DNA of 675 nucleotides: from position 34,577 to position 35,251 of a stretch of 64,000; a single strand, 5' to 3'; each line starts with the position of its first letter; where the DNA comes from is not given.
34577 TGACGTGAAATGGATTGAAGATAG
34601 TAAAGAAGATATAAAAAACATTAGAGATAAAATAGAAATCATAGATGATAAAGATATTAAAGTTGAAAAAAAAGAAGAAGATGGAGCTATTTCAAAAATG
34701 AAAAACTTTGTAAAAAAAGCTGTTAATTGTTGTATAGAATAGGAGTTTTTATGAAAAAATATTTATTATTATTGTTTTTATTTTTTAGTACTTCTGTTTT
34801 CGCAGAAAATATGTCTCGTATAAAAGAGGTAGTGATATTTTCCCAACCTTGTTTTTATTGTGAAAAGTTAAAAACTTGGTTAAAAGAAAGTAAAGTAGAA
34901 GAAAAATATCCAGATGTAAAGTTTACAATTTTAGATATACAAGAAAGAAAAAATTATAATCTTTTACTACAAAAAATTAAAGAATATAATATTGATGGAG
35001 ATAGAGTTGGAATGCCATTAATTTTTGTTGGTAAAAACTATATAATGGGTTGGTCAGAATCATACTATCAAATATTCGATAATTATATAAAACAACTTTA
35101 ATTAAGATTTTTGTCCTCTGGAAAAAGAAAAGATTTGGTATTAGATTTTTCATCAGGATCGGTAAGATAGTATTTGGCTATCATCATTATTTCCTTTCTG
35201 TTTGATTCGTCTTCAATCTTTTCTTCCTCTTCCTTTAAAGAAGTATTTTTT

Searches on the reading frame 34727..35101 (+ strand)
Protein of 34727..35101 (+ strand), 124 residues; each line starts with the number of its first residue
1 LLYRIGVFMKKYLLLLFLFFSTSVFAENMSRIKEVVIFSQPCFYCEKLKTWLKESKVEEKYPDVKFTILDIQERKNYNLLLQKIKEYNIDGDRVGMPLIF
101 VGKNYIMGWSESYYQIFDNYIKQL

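Call 7: search_protein_families(library=pfam, proteins=[window:34727-35101:+])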
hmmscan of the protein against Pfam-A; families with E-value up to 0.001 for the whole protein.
window:34727-35101:+ (124 aa): 1 family
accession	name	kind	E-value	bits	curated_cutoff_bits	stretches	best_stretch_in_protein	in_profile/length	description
PF00462.30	Glutaredoxin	-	0.0003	21.4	22.9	1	35-106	1-60/60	Glutaredoxin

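Call 37: search_protein_families(library=ncbifam, max_evalue=0.001, proteins=[window:34727-35101:+])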
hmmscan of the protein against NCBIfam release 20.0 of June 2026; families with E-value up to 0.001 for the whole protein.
window:34727-35101:+ (124 aa): 1 family
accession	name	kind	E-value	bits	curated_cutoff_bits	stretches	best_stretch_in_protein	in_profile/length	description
TIGR02180.1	GRX_euk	equivalog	3.3e-05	24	87.25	1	35-111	1-70/84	glutaredoxin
